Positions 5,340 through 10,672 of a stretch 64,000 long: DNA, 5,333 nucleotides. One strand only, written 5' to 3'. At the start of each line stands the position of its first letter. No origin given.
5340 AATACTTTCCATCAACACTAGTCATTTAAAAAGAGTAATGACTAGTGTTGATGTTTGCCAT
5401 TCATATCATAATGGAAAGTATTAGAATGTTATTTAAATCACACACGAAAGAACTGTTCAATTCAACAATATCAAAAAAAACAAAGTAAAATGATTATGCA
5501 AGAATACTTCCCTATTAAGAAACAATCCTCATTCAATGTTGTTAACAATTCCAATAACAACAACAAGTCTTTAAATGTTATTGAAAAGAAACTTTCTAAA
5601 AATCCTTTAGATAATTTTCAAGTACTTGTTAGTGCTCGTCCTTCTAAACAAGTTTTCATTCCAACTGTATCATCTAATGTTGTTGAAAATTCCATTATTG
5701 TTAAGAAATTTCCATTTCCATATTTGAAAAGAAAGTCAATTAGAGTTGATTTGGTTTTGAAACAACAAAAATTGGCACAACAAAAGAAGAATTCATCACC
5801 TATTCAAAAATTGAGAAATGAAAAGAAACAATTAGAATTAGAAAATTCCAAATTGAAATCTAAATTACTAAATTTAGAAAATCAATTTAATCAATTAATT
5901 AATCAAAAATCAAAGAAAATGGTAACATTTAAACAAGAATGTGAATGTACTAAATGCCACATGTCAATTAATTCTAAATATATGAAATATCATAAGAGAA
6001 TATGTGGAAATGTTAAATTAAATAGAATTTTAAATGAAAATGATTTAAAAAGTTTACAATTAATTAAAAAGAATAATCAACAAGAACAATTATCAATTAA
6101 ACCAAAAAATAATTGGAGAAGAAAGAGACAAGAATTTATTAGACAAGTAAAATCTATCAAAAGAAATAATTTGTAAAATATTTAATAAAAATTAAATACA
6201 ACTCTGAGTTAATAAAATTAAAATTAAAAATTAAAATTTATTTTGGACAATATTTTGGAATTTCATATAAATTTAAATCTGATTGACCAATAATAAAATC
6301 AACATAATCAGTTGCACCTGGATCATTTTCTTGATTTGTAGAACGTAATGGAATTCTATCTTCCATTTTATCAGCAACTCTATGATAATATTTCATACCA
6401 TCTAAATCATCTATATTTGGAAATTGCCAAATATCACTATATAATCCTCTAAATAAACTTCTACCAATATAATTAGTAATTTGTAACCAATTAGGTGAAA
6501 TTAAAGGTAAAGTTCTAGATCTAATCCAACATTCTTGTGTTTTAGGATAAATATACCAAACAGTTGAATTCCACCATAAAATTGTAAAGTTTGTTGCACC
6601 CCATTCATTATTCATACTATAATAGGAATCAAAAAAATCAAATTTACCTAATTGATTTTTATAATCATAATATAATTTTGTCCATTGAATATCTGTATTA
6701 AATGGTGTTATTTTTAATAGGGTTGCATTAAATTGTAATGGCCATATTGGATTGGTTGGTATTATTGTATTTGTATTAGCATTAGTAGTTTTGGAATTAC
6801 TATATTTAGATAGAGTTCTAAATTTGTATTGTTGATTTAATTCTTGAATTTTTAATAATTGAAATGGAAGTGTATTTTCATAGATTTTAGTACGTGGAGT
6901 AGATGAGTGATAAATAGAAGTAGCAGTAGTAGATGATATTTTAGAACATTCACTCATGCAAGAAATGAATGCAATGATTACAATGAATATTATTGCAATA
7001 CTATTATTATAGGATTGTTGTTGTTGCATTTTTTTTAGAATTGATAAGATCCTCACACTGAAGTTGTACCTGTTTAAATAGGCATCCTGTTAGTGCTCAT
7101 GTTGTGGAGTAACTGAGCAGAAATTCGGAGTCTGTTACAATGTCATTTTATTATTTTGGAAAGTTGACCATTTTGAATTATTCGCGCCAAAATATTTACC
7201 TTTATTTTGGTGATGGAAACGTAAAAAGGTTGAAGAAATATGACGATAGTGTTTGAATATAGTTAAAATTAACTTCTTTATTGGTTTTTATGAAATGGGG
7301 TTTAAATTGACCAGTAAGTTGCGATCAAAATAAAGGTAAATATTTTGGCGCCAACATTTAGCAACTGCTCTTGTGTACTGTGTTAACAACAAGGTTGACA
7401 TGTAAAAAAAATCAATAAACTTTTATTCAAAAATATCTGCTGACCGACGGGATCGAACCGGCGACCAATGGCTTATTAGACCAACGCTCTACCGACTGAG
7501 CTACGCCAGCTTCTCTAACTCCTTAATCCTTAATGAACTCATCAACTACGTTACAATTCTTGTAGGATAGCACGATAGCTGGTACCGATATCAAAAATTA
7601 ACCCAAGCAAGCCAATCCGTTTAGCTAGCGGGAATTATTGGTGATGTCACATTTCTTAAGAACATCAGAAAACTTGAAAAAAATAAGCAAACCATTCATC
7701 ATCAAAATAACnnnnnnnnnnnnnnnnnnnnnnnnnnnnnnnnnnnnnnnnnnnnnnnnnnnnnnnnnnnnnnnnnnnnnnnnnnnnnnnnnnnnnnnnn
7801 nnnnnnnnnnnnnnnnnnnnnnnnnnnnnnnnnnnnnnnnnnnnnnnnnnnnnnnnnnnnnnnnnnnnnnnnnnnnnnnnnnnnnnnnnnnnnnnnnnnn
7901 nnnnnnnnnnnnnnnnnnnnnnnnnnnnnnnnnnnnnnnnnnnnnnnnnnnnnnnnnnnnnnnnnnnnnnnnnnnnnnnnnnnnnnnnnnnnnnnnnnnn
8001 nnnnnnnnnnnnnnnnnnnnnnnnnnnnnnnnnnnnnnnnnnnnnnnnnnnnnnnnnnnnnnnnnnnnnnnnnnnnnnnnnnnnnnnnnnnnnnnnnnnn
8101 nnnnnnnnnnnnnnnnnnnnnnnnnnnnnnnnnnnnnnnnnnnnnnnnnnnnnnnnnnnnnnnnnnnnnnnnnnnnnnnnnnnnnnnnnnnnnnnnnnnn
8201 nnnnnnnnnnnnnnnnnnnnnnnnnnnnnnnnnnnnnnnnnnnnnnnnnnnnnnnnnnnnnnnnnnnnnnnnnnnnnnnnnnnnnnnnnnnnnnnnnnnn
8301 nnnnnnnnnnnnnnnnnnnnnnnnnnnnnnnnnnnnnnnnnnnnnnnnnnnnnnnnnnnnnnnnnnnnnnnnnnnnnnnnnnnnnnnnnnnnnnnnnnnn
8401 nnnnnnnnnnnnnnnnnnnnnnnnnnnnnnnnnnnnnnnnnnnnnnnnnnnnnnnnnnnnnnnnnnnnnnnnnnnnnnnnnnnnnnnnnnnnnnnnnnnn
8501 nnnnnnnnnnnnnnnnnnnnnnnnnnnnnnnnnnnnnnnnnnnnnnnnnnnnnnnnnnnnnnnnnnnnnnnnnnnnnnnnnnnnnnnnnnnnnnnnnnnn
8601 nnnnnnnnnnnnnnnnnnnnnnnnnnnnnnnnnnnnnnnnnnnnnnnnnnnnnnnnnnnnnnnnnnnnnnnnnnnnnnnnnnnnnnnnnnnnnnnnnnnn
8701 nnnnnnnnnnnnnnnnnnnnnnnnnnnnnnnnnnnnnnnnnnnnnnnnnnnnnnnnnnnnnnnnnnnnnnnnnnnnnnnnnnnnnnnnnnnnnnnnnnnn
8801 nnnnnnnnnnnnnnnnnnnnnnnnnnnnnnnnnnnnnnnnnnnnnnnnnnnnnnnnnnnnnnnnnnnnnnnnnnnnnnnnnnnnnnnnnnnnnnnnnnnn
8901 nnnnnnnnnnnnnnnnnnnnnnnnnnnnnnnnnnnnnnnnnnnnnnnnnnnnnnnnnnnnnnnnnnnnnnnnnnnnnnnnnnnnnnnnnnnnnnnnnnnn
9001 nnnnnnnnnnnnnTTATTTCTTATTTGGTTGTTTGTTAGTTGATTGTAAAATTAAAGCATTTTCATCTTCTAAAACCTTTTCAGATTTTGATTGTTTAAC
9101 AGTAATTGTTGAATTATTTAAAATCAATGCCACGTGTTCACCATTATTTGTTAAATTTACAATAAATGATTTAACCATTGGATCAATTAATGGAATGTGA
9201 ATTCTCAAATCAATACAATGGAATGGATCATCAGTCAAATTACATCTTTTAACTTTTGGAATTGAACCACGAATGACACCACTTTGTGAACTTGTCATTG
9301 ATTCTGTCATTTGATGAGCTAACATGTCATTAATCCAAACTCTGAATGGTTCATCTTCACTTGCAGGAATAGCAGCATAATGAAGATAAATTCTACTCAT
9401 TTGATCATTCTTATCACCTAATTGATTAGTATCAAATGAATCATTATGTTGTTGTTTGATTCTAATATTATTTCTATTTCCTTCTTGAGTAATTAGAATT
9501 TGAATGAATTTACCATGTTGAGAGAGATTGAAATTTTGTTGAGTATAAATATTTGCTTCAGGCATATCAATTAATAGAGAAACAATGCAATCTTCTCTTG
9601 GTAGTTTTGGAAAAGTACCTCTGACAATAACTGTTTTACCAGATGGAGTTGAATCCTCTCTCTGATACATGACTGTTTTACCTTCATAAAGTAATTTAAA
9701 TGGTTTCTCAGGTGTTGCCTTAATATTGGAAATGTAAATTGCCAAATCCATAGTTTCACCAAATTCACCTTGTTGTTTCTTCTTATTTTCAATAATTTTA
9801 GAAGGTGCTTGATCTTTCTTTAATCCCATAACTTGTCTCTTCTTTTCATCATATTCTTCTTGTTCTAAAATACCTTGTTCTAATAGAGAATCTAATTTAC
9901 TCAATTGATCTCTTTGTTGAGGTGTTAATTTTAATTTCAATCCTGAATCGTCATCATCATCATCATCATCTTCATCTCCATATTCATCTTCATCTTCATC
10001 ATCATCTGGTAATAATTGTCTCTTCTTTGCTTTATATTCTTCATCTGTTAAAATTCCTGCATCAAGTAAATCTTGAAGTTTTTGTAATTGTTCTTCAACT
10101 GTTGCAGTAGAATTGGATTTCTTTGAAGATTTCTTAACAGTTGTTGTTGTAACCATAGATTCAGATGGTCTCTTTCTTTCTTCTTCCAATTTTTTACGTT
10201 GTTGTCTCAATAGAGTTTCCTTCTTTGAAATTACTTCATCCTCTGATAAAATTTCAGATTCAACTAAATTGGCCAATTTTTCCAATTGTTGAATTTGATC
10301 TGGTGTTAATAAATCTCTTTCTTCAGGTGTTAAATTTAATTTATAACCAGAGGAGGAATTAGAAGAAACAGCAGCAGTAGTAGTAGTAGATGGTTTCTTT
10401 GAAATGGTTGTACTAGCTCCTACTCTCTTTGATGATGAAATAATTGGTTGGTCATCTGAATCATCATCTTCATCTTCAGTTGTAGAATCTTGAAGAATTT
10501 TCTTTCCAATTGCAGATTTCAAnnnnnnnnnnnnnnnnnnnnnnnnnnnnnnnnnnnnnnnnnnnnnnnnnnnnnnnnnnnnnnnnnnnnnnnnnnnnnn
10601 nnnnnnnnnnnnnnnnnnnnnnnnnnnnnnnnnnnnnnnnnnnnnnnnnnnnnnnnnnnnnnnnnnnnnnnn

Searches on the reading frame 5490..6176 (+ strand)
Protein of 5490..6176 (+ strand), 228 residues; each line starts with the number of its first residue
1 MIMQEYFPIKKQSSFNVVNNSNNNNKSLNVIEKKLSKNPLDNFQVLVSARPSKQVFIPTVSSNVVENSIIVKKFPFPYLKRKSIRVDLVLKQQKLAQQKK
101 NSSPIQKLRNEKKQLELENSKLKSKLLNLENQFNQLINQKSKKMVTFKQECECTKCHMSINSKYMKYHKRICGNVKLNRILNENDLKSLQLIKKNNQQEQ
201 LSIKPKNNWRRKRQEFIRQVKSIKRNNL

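Call 14: search_protein_families(library=pfam, proteins=[window:5490-6176:+], max_evalue=0.001)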
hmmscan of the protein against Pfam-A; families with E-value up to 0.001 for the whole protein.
window:5490-6176:+ (228 aa): 0 families

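Call 45: find_homologous_proteins(query=window:5490-6176:+, max_evalue=0.001)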
Query window:5490-6176:+ (228 aa): 4 proteins with E <= 0.001 among 444 candidates.
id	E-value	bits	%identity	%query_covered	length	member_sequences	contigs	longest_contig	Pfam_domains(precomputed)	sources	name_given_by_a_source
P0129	2.6e-133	460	100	100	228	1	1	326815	-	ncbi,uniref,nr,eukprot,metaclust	ncbi:hypothetical protein NAEGRDRAFT_82044 [Naegleria gruberi]|uniref:Uncharacterized protein n=1 Ta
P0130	2.7e-36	143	52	66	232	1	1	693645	-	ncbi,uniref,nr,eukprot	ncbi:predicted protein [Naegleria gruberi]|uniref:Predicted protein n=1 Tax=Naegleria gruberi TaxID=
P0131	1.8e-32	131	41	97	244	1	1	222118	-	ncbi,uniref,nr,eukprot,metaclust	ncbi:hypothetical protein NAEGRDRAFT_81931 [Naegleria gruberi]|uniref:Uncharacterized protein n=1 Ta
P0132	4.8e-28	116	44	64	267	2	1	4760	-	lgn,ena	-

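Call 52: find_encoding_contigs(protein=P0130, flank=10000, max_places=2)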
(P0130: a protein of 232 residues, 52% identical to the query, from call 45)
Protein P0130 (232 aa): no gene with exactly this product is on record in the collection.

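Call 53: find_encoding_contigs(protein=P0131, flank=10000, max_places=2)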
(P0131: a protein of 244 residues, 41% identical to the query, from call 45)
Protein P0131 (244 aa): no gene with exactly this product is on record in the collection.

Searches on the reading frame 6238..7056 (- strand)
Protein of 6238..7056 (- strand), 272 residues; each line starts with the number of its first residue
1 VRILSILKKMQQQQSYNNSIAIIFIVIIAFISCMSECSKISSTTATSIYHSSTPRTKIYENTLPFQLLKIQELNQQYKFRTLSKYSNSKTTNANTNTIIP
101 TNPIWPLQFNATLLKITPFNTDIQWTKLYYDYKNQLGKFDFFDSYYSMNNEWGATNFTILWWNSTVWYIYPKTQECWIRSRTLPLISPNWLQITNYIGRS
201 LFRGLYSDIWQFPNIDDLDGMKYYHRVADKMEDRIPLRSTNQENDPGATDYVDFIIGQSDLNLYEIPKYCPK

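Call 14: search_protein_families(library=pfam, proteins=[window:6238-7056:-], max_evalue=0.001)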
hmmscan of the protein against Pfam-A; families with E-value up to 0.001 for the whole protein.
window:6238-7056:- (272 aa): 0 families

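Call 24: find_homologous_proteins(query=window:6238-7029:-, max_evalue=0.001)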
Query window:6238-7029:- (263 aa): 8 proteins with E <= 0.001 among 88 candidates.
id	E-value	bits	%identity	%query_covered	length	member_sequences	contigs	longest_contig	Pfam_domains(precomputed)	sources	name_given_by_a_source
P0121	1.5e-101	357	79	73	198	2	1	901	PF28435.1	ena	-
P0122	2.5e-92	327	68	75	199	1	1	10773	PF28435.1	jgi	-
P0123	5.0e-76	274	60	81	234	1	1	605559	PF28435.1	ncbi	ncbi:hypothetical protein ABK040_007298 [Willaertia magna]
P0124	1.2e-67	246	67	54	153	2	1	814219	-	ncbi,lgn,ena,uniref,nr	ncbi:hypothetical protein FDP41_012224 [Naegleria fowleri]|uniref:Uncharacterized protein n=1 Tax=Na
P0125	9.4e-54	201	52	65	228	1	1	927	PF28435.1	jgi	jgi:hypothetical protein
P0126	5.1e-34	136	42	64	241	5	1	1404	-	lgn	-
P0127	1.2e-28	118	39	64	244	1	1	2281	-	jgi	jgi:hypothetical protein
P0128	2.8e-27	114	38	65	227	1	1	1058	PF00811.26,PF28435.1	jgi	jgi:hypothetical protein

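Call 25: find_encoding_contigs(protein=P0122, flank=10000, max_places=3)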
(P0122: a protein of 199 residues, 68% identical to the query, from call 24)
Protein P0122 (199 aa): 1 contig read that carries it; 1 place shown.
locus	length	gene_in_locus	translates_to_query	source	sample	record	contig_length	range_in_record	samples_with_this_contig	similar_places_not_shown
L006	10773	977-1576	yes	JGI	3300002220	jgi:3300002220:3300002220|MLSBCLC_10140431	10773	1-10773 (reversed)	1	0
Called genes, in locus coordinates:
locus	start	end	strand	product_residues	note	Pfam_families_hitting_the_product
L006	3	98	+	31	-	?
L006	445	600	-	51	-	-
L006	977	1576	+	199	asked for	PF28435:DUF8395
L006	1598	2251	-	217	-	-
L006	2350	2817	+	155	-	-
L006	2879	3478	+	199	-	PF21008:AIF-1, PF00036:EF-hand_1, PF13202:EF-hand_5 (weak), PF13405:EF-hand_6, PF13499:EF-hand_7, PF13833:EF-hand_8 (weak), PF13499:EF-hand_7, PF13833:EF-hand_8, +7 more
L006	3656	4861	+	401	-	PF02668:TauD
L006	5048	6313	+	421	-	PF13967:RSN1_TM (weak)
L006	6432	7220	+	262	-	PF14703:PHM7_cyt (weak)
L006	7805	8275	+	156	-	-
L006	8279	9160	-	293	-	-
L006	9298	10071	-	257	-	PF00515:TPR_1 (faint), PF07719:TPR_2 (faint)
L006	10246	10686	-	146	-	-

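Call 26: find_encoding_contigs(protein=P0124, flank=6000, max_places=3)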
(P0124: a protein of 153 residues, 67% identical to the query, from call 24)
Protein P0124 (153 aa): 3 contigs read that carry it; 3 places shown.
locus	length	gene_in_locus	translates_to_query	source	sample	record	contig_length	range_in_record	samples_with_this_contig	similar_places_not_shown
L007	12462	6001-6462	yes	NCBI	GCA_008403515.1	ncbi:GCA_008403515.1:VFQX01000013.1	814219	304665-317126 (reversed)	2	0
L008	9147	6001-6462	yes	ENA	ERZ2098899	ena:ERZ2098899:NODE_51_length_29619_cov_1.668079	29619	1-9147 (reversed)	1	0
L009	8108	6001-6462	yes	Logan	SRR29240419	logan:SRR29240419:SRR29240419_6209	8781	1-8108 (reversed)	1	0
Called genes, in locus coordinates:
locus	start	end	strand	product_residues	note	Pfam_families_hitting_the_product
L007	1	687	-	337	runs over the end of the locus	PF23381:Beta-prop_IFT122_1st, PF24807:WD40_CDC20-Fz, PF25171:Beta-prop_WDR36-Utp21_1st, PF25175:Beta-prop_WDR5, PF23419:WD40_RFWD3, PF24796:WDR55, PF24814:WD40_Prp19, PF13570:Beta-prop_ACSF4, +35 more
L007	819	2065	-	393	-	PF03151:TPT, PF00892:EamA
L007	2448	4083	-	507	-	-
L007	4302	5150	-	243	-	PF00226:DnaJ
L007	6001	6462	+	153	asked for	-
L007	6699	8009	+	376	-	PF03476:MOSC_N, PF03473:MOSC (weak)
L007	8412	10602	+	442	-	PF14566:PTPlike_phytase (weak), PF22741:PTP-NADK, PF00102:Y_phosphatase (weak), PF00782:DSPc (weak), PF22785:Tc-R-P, PF22784:PTP-SAK, PF10409:PTEN_C2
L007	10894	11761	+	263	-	-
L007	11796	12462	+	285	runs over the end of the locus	PF02891:zf-MIZ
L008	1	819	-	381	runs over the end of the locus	PF25171:Beta-prop_WDR36-Utp21_1st, PF23381:Beta-prop_IFT122_1st, PF24796:WDR55, PF24807:WD40_CDC20-Fz, PF25175:Beta-prop_WDR5, PF25173:Beta-prop_WDR3_1st, PF13570:Beta-prop_ACSF4, PF23409:Beta-prop_EML, +33 more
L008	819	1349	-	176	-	PF03151:TPT (weak), PF08449:UAA (weak), PF00892:EamA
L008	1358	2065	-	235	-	PF00892:EamA (weak), PF03151:TPT (weak)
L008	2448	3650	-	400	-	-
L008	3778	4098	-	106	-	-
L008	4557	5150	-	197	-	PF00226:DnaJ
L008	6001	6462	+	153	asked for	-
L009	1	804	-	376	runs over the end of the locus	PF24796:WDR55, PF25171:Beta-prop_WDR36-Utp21_1st, PF25175:Beta-prop_WDR5, PF23381:Beta-prop_IFT122_1st, PF24807:WD40_CDC20-Fz, PF24814:WD40_Prp19, PF13570:Beta-prop_ACSF4, PF23419:WD40_RFWD3, +33 more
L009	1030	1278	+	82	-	-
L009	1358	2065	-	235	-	PF00892:EamA (weak), PF03151:TPT (weak)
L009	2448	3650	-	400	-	-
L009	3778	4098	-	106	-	-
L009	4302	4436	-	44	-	-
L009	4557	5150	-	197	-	PF00226:DnaJ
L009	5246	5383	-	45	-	-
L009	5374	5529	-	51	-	-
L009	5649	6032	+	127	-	-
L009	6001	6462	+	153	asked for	-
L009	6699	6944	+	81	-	-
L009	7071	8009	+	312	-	PF03476:MOSC_N, PF03473:MOSC (weak)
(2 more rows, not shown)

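Call 27: find_encoding_contigs(protein=P0121, flank=2000, max_places=3)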
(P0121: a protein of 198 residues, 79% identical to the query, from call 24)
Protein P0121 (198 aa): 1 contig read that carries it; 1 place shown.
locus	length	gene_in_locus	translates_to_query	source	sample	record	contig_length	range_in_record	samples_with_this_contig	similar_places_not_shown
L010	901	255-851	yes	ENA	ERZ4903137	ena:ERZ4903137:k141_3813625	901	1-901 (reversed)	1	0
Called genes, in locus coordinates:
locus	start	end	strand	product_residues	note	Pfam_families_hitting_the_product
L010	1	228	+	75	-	?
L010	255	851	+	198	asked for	PF28435:DUF8395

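Call 35: find_encoding_contigs(protein=P0123, flank=5000, max_places=2)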
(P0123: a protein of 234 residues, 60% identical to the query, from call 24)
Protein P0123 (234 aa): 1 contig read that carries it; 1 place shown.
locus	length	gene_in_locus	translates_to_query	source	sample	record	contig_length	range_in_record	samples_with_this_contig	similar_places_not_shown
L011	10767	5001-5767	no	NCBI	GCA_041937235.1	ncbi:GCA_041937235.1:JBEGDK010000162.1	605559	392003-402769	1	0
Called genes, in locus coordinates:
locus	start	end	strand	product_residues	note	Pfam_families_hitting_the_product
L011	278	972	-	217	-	-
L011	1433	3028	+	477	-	PF25390:WD40_RLD, PF13540:RCC1_2 (faint)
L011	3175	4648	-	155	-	-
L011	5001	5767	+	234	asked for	PF28435:DUF8395 (weak)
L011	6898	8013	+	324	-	PF12007:DUF3501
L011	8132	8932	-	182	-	-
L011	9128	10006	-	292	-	-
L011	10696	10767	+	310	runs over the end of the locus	-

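Call 40: find_encoding_contigs(protein=P0127, flank=3000, max_places=3)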
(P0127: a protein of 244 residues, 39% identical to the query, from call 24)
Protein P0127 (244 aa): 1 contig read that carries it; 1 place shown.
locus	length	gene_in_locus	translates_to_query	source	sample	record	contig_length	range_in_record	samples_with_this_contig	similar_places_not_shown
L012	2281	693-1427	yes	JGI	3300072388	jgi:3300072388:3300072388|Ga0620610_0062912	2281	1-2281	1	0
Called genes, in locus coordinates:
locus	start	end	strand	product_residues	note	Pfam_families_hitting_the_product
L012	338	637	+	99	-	-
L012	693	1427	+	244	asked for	-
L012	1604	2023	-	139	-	PF01694:Rhomboid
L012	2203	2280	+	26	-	?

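Call 41: find_encoding_contigs(protein=P0126, flank=3000, max_places=5)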
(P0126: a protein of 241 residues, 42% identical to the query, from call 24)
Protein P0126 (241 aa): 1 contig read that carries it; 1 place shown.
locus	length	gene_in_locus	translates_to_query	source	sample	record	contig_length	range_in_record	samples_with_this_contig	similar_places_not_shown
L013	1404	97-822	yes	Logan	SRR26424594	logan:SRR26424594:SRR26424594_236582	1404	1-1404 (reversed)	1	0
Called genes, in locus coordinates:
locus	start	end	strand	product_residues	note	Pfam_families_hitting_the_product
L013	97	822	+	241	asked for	-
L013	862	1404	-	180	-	?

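Call 56: search_protein_families(library=pfam, proteins=[window:6238-7029:-, P0122, P0123], max_evalue=1)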
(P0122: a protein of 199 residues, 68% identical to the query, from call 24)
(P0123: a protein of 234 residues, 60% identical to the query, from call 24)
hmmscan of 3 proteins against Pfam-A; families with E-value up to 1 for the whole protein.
window:6238-7029:- (263 aa): 1 family
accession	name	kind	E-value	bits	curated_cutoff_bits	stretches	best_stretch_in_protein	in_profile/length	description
PF15405.12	PH_5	-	0.13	12.8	30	1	46-101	42-105/135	Pleckstrin homology domain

P0122 (199 aa): 0 families

P0123 (234 aa): 1 family
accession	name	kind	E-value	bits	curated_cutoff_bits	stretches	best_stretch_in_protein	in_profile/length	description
PF00811.25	Ependymin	-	0.0016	19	32.3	1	119-232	10-128/128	Ependymin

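Call 68: find_encoding_contigs(protein=P0125, flank=2000, max_places=3)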
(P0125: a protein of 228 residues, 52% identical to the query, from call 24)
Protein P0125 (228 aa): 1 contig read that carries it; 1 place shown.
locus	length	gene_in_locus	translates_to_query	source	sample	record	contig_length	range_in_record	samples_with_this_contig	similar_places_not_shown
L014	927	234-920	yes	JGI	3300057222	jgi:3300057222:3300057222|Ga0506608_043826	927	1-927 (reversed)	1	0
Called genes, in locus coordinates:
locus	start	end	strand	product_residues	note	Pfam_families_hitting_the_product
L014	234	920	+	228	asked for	PF28435:DUF8395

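Call 69: find_encoding_contigs(protein=P0128, flank=2000, max_places=3)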
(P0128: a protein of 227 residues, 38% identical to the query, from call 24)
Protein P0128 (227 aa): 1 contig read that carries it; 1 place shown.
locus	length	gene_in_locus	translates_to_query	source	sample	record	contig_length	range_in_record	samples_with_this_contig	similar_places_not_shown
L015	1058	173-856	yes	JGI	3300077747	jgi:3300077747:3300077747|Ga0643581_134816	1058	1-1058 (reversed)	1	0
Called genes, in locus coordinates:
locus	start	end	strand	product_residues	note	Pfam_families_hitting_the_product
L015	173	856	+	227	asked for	PF28435:DUF8395 (faint), PF00811:Ependymin (faint)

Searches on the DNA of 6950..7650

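Call 48: search_rna_families(source=window, start=6950, end=7650, threshold=evalue, max_evalue=5)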
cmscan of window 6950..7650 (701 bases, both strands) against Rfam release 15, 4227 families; matches with E-value up to 5: 5.
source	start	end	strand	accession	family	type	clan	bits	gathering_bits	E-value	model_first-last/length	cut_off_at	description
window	7438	7510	-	RF00005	tRNA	Gene; tRNA;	CL00001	50.3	29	9e-10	1-71/71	no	tRNA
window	7182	7354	+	RF04174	MIR4208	Gene; miRNA;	-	22.5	140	0.67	1-191/191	no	MIR4208 microRNA precursor family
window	6954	7046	+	RF03709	MIR1878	Gene; miRNA;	-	20.8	70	0.35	1-100/100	no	MIR1878 microRNA precursor family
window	6966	7032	+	RF01192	SNORD11B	Gene; snRNA; snoRNA; CD-box;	CL00103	18.8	50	2.3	1-87/87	no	Small nucleolar RNA SNORD11B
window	7233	7296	-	RF01267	snR37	Gene; snRNA; snoRNA; HACA-box;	CL00041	11.7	47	2.2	176-242/385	no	Small nucleolar RNA snR37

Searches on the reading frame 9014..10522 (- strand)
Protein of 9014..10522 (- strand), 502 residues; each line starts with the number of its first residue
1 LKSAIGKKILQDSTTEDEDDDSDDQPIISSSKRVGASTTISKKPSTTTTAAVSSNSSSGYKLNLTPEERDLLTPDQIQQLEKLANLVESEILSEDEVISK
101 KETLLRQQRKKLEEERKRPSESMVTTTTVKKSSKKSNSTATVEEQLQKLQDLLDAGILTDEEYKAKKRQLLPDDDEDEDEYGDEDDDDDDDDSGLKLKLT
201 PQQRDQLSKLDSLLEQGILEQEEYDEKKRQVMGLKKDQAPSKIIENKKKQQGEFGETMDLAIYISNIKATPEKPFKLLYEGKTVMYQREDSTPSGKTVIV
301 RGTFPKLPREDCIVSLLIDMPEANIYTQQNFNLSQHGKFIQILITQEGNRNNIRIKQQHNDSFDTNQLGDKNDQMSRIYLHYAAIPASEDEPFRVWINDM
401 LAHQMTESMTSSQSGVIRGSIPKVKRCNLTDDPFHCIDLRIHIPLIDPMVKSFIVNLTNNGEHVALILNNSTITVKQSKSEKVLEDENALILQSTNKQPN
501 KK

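Call 14: search_protein_families(library=pfam, proteins=[window:9014-10522:-], max_evalue=0.001)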
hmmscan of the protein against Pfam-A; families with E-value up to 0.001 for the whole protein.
window:9014-10522:- (502 aa): 2 families
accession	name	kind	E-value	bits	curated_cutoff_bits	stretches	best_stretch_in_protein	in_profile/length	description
PF09851.14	SHOCT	-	1.6e-16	59.9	27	2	144-171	1-28/28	Short C-terminal domain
PF05120.17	GvpG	-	5.8e-06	26.8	30.6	1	136-171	27-62/67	Gas vesicle protein G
